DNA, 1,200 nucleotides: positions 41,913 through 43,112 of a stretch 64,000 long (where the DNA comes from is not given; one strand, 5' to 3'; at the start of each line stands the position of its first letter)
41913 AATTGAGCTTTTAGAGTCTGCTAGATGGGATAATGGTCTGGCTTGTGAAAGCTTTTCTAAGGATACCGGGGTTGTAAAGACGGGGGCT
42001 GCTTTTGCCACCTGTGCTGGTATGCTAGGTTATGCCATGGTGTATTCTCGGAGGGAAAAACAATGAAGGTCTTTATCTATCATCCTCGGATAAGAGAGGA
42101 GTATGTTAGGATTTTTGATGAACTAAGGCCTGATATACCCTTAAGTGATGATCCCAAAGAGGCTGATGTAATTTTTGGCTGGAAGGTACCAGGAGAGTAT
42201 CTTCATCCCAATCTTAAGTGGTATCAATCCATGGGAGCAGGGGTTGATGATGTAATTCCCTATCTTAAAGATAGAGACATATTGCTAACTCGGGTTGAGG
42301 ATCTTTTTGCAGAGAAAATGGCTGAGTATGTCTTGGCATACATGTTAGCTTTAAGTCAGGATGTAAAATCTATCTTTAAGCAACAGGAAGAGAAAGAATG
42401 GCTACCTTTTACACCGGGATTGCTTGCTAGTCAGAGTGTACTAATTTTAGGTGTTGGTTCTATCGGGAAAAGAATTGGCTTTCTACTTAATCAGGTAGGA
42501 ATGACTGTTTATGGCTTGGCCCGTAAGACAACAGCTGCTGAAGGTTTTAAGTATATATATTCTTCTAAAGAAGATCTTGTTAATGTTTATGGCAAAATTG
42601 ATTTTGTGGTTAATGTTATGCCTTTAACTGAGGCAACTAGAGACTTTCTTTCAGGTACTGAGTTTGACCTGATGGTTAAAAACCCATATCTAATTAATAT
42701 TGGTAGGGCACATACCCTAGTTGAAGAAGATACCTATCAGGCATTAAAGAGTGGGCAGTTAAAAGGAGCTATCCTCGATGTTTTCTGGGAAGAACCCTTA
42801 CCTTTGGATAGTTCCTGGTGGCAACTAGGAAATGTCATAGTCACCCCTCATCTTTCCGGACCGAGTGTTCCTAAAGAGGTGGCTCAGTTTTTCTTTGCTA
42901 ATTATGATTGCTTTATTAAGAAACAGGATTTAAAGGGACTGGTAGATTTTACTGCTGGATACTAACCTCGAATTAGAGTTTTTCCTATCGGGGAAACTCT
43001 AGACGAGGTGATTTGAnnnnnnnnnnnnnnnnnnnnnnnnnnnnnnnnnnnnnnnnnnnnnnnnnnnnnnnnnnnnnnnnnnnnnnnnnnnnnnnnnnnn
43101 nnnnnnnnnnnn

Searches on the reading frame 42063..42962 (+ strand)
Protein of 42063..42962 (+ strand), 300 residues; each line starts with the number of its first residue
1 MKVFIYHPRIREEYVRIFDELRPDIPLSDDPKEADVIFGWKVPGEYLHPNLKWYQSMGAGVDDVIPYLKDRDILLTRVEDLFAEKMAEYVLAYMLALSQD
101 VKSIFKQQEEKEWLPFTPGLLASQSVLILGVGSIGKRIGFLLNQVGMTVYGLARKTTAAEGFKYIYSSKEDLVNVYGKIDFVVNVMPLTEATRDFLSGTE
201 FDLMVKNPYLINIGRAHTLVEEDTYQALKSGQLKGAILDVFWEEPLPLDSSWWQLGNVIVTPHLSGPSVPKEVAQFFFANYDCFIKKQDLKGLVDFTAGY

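Call 63: search_protein_families(library=pfam, proteins=[window:42063-42962:+], max_evalue=0.00001)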
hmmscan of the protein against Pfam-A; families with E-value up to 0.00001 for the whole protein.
window:42063-42962:+ (300 aa): 1 family
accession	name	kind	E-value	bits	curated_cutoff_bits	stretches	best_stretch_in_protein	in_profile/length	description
PF02826.25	2-Hacid_dh_C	-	6.8e-42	143.3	25.1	1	91-265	1-178/178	D-isomer specific 2-hydroxyacid dehydrogenase, NAD binding domain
